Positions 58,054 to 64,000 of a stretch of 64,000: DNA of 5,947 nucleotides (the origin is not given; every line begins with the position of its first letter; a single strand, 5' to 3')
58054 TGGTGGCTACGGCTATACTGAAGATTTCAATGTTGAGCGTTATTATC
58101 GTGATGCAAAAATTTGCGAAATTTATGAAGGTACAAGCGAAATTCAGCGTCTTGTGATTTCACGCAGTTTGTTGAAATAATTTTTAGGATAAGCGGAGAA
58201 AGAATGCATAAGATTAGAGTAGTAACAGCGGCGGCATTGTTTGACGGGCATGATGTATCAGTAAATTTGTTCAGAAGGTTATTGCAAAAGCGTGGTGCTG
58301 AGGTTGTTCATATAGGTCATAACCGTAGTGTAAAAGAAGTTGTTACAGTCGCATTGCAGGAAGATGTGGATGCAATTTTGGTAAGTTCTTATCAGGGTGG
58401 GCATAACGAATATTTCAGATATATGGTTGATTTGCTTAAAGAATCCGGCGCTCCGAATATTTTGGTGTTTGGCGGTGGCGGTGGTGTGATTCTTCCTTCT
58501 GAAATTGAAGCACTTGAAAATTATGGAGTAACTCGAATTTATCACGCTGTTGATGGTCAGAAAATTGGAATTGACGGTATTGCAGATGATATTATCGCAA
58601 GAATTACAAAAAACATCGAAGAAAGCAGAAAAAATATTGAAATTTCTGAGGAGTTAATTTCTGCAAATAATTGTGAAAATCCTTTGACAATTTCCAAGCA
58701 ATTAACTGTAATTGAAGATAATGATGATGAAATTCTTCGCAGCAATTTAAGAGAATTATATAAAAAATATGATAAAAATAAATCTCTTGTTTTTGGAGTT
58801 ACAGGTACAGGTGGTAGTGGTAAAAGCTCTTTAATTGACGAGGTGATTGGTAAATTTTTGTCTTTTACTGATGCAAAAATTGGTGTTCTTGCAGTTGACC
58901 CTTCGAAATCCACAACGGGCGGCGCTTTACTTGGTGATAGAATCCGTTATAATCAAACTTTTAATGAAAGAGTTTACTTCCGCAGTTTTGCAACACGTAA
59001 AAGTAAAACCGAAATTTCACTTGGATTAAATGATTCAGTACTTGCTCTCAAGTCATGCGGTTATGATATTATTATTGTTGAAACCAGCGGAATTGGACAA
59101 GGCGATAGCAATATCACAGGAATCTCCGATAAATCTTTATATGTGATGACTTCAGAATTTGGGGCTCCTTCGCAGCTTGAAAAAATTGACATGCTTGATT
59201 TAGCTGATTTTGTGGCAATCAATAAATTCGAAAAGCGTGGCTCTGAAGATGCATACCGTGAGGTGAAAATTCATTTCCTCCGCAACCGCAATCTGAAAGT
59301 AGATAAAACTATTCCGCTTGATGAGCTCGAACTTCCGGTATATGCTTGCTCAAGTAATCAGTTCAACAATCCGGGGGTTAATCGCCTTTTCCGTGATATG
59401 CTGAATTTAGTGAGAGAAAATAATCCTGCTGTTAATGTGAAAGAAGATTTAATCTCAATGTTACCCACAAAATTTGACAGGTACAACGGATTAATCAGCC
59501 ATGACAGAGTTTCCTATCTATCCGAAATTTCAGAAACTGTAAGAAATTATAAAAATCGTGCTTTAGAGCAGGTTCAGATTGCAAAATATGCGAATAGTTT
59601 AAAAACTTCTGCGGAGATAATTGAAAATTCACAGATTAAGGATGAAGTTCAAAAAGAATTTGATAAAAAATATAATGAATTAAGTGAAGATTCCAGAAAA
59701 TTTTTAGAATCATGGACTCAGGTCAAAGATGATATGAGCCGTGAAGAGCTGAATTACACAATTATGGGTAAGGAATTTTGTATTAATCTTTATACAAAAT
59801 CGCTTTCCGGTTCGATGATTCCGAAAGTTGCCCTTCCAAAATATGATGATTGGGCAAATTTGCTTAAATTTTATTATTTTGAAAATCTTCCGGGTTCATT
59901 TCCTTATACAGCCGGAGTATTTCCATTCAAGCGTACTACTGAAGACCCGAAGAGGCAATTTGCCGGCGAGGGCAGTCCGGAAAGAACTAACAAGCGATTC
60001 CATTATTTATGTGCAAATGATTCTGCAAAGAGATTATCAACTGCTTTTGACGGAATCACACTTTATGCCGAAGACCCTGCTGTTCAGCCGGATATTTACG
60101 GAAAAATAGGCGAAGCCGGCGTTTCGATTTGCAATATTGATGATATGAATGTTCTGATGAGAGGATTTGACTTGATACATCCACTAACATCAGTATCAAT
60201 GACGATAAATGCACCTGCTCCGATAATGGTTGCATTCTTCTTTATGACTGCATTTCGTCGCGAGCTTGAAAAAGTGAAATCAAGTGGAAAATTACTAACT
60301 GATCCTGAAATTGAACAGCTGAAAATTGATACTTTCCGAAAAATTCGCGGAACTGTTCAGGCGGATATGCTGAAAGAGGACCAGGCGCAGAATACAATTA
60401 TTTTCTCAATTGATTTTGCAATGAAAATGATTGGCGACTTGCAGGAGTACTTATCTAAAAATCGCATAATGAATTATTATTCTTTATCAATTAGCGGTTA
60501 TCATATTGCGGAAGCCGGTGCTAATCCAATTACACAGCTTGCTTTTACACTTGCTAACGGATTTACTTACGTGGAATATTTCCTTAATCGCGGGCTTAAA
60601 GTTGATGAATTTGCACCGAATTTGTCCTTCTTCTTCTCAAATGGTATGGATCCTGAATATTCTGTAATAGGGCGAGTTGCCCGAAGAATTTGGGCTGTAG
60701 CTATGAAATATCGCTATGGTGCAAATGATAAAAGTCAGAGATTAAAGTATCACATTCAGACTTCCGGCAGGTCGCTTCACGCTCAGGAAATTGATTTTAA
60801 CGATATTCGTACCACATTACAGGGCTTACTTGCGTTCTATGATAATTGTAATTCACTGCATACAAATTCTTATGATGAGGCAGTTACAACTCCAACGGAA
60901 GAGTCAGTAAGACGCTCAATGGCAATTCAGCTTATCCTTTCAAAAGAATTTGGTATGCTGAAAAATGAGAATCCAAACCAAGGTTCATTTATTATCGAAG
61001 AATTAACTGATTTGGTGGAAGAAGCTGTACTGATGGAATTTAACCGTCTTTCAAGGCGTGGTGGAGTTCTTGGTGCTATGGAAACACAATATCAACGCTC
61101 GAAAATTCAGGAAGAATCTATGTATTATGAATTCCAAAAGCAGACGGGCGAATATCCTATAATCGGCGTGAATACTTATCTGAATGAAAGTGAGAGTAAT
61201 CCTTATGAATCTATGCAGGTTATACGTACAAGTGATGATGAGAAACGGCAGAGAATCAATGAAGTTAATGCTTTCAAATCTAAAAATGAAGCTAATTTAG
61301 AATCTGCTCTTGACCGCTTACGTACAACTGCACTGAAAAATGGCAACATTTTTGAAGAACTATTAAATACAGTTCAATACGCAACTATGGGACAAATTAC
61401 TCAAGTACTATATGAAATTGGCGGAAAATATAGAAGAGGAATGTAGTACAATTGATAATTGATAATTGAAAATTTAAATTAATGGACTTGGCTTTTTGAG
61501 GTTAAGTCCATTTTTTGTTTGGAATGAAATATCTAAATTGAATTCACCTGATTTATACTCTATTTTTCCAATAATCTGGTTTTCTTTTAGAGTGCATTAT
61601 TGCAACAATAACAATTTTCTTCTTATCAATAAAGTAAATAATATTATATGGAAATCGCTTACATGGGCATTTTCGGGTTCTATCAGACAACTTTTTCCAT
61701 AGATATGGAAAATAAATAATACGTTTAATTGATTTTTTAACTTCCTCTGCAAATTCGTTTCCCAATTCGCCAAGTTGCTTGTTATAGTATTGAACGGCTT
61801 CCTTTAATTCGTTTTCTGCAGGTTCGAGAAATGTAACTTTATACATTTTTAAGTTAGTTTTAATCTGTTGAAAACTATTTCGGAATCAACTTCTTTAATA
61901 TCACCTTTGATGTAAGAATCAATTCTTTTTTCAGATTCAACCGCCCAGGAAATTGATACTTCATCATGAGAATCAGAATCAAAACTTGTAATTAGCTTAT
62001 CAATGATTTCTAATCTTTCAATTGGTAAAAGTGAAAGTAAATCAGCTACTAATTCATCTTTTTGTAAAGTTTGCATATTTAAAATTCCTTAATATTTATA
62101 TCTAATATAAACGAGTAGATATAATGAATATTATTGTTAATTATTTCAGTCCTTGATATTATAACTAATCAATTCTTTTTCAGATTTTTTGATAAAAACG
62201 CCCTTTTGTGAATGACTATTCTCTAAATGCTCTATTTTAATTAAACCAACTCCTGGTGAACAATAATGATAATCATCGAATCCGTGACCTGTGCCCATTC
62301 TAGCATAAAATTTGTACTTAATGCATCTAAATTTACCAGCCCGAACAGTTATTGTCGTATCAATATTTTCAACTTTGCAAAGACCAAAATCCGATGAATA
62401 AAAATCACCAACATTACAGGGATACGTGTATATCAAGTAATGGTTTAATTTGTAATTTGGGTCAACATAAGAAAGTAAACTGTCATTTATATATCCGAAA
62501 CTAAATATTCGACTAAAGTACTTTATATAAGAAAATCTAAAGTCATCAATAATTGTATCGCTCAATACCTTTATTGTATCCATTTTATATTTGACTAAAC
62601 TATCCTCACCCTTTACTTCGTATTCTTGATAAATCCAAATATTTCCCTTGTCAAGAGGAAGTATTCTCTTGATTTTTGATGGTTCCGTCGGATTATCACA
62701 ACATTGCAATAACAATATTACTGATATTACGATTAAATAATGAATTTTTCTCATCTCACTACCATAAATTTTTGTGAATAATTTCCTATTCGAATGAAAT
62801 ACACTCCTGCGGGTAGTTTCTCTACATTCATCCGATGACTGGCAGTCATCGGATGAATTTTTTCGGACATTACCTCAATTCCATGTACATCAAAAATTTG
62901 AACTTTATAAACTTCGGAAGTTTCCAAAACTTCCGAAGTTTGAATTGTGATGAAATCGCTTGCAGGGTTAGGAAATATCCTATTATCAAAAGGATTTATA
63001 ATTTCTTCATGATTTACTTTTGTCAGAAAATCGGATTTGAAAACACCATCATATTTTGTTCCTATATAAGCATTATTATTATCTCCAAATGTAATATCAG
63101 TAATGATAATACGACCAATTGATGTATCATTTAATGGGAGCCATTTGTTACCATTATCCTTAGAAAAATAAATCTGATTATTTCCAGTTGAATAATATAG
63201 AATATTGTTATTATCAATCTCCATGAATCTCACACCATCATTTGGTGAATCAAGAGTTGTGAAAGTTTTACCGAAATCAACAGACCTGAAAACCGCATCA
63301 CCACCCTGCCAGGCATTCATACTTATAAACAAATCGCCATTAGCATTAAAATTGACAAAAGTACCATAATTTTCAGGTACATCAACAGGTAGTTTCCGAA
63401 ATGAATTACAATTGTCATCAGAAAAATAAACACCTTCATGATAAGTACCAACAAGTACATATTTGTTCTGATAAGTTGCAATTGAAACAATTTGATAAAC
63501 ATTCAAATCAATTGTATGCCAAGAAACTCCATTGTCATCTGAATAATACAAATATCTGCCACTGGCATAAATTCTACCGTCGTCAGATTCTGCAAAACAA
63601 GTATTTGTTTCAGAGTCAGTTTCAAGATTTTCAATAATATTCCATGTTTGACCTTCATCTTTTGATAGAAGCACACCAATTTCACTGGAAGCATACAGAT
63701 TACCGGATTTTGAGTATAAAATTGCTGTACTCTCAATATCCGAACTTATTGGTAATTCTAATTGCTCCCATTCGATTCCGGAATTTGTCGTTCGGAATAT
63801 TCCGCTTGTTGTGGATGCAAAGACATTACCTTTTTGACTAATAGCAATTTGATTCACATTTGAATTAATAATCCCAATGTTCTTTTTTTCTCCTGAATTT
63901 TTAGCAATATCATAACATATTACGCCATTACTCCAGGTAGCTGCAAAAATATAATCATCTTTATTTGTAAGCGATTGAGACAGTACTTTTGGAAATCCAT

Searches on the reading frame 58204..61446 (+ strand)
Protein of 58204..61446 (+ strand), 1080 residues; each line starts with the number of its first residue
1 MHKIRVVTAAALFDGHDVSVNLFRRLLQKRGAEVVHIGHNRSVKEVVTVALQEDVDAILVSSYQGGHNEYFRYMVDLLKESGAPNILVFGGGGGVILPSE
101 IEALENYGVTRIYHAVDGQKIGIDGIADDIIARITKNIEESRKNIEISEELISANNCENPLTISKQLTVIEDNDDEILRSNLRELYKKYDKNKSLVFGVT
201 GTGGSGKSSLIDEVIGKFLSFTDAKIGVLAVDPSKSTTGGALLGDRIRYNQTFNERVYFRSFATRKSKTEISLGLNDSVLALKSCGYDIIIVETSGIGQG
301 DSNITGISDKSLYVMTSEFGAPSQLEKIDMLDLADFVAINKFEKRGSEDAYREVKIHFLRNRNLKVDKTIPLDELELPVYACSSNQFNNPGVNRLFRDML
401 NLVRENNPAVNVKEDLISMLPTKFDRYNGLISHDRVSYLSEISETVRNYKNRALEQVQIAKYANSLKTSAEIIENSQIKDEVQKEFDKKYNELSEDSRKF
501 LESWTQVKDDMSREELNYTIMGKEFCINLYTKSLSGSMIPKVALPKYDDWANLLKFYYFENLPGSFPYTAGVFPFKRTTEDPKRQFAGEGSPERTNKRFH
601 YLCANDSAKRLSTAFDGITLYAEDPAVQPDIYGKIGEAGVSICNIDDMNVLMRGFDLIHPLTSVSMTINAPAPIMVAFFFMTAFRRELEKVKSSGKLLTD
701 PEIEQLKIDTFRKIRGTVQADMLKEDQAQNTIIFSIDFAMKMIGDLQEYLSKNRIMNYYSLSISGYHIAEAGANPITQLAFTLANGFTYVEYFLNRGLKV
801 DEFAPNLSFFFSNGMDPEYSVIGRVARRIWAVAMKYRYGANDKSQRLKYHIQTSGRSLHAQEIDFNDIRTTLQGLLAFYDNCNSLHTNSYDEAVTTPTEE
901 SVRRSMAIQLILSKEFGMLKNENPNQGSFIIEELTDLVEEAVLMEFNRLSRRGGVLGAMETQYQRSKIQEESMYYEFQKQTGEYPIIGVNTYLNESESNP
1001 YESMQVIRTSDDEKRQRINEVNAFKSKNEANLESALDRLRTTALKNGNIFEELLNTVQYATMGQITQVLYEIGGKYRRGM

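Call 40: search_protein_families(library=pfam, proteins=[window:58204-61446:+], max_evalue=0.001)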
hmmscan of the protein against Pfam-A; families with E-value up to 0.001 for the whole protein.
window:58204-61446:+ (1080 aa): 3 families
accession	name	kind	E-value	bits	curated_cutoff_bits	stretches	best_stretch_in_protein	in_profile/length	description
PF01642.28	MM_CoA_mutase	-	1.4e-117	393.9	22.1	1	560-1071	25-509/512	Methylmalonyl-CoA mutase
PF03308.22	MeaB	-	9.4e-36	123.6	23.1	1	167-355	5-196/273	Methylmalonyl Co-A mutase-associated GTPase MeaB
PF02310.24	B12-binding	-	9e-14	51.8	32.1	1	5-105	2-102/121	B12 binding domain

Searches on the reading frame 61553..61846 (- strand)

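Call 40: search_protein_families(library=pfam, proteins=[window:61553-61846:-], max_evalue=0.001)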
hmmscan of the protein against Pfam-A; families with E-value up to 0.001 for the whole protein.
window:61553-61846:- (97 aa): 1 family
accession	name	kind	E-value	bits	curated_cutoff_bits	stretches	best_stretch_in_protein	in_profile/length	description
PF05016.21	ParE_toxin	-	1.4e-10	42.1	23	1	5-89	2-88/89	ParE toxin of type II toxin-antitoxin system, parDE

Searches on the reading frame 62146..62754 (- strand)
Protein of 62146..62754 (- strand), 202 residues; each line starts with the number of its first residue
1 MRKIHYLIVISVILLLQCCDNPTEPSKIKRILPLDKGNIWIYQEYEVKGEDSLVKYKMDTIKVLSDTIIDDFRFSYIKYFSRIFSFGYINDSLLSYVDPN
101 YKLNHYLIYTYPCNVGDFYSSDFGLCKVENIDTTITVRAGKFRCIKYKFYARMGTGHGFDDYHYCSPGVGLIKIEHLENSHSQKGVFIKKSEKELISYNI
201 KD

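Call 40: search_protein_families(library=pfam, proteins=[window:62146-62754:-], max_evalue=0.001)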
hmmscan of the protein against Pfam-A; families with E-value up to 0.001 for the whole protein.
window:62146-62754:- (202 aa): 1 family
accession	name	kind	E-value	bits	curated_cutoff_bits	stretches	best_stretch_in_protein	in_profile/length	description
PF21347.3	DUF3108_like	-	4.5e-06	27.1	27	1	127-180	135-190/199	DUF3108-like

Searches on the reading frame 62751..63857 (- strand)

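Call 40: search_protein_families(library=pfam, proteins=[window:62751-63857:-], max_evalue=0.001)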
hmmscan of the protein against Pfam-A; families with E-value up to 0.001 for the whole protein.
window:62751-63857:- (368 aa): 4 families
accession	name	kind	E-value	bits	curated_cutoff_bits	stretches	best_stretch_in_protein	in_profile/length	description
PF15902.12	Sortilin-Vps10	-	2.4e-16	60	33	2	62-157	3-113/446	Sortilin, neurotensin receptor 3,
PF18962.6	Por_Secre_tail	-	7e-14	52.3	27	1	294-363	1-68/75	Secretion system C-terminal sorting domain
PF14870.12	PSII_BNR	-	5.2e-09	36.2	27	1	28-169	7-150/303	Photosynthesis system II assembly factor YCF48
PF21471.3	Reelin_subrepeat-B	-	0.00013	22.2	27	0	102-133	61-77/127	Reelin subrepeat B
